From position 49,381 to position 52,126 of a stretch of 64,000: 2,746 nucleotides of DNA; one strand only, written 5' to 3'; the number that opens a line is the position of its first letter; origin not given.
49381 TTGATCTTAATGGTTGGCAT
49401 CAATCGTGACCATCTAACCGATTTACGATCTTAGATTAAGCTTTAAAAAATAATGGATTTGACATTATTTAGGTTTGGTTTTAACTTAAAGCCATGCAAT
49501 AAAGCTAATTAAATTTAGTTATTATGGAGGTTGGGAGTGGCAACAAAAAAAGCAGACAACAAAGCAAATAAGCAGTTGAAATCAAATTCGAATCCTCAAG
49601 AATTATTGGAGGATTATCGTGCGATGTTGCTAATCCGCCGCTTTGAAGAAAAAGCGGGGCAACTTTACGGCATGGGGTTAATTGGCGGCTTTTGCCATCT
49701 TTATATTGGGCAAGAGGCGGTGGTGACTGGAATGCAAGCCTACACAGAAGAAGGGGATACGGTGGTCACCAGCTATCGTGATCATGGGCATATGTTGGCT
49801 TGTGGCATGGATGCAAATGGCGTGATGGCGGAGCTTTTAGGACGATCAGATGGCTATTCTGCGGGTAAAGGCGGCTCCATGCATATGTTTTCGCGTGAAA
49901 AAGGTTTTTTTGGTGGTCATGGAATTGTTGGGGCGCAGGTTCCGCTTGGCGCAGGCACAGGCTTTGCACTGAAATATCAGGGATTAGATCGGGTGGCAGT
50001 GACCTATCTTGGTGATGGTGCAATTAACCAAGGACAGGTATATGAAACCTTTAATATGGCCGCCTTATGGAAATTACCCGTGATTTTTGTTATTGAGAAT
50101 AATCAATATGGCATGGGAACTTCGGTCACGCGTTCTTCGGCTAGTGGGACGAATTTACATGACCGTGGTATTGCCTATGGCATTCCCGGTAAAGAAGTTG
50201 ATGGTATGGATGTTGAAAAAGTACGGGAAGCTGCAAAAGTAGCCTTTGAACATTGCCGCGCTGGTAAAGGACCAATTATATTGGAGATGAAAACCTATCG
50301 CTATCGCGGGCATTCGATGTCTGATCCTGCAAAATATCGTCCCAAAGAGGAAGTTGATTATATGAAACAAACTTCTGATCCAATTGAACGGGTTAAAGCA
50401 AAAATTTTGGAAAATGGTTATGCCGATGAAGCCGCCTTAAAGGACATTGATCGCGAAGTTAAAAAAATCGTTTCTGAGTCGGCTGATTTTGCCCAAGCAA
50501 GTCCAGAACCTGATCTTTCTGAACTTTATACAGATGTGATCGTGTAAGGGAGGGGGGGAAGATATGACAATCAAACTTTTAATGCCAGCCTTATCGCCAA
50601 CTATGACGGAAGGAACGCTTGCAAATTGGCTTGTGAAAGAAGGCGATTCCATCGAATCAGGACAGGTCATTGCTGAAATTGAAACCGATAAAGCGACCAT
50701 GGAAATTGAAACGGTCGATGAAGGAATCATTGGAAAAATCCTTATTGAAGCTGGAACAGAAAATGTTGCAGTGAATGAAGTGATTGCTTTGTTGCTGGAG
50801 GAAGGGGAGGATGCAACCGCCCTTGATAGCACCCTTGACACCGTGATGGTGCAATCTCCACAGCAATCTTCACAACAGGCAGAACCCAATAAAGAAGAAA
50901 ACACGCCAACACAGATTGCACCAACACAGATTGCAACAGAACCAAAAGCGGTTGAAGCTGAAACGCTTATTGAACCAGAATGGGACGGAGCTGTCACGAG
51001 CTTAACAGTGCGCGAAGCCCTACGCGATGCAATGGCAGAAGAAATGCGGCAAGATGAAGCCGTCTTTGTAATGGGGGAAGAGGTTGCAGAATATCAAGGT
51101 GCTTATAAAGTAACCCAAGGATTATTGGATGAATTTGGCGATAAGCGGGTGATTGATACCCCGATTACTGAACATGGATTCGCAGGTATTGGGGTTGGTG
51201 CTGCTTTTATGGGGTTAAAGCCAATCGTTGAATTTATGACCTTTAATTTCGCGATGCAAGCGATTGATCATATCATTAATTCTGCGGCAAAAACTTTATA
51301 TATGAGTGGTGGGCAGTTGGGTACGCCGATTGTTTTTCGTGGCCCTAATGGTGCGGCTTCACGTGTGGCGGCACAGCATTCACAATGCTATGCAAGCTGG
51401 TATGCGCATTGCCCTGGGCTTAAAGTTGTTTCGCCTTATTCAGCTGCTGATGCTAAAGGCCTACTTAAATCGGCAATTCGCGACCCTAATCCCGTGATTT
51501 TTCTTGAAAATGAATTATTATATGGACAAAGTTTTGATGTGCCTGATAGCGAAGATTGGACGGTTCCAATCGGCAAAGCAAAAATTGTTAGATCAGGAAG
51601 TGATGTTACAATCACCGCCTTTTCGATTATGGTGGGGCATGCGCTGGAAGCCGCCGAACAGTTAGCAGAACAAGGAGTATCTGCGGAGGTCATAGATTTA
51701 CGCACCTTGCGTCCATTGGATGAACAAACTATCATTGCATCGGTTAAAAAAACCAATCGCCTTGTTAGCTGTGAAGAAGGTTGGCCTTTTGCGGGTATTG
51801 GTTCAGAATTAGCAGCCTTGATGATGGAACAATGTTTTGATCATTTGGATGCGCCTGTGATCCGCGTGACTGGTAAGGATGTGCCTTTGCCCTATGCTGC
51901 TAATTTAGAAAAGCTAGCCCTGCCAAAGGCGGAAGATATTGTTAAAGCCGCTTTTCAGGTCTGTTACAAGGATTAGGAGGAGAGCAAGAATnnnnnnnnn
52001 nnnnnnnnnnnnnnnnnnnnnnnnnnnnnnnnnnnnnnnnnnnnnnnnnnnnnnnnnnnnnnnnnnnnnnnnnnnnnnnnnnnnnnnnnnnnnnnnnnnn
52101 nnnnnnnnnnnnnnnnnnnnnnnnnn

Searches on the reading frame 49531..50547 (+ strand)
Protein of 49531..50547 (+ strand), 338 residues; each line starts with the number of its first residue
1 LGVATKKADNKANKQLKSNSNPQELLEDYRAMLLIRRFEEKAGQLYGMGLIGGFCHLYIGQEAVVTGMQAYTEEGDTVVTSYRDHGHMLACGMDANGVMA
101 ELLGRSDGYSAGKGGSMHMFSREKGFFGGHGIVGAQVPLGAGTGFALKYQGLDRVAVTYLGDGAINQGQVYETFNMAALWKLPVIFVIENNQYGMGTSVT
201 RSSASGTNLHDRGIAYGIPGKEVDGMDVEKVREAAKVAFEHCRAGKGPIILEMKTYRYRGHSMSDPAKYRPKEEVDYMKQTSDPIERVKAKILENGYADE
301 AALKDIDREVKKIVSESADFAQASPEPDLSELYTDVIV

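Call 83: search_protein_families(library=pfam, proteins=[window:49531-50547:+], max_evalue=0.00001)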
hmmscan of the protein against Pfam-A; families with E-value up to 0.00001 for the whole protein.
window:49531-50547:+ (338 aa): 1 family
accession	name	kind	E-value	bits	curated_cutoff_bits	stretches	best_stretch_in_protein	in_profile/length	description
PF00676.26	E1_dh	-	1.8e-104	349.4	22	1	31-328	2-298/300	Dehydrogenase E1 component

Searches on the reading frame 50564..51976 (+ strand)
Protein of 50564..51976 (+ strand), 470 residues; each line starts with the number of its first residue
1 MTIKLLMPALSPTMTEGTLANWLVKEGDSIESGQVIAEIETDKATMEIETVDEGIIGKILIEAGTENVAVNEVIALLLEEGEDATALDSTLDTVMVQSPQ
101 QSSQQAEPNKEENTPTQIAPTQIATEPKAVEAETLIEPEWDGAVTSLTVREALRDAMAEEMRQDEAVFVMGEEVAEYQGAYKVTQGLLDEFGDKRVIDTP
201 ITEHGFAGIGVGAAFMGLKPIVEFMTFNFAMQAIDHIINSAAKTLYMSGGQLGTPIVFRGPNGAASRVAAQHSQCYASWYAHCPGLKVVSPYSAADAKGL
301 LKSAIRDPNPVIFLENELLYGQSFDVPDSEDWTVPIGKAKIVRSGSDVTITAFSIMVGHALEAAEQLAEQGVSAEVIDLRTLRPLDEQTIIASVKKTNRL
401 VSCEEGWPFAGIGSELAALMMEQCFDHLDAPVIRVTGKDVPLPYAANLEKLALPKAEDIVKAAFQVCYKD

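Call 64: find_encoding_contigs(protein=window:50564-51976:+, flank=10000, max_places=1)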
Protein window:50564-51976:+ (470 aa): no gene with exactly this product is on record in the collection.
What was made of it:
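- Tried and rejected: One window-gene look-up failed, probably because of a start-codon mismatch (call 64).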

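Call 83: search_protein_families(library=pfam, proteins=[window:50564-51976:+], max_evalue=0.00001)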
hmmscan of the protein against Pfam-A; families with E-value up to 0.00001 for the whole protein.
window:50564-51976:+ (470 aa): 3 families
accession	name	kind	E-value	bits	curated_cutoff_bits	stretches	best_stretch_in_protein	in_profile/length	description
PF02779.29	Transket_pyr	-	2.2e-47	161.4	27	1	147-321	3-173/174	Transketolase, pyrimidine binding domain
PF02780.25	Transketolase_C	-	7.6e-45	152.3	25.9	1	337-459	1-124/124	Transketolase, C-terminal domain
PF00364.28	Biotin_lipoyl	-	1.1e-18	67.2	22.1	1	5-76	3-72/73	Biotin-requiring enzyme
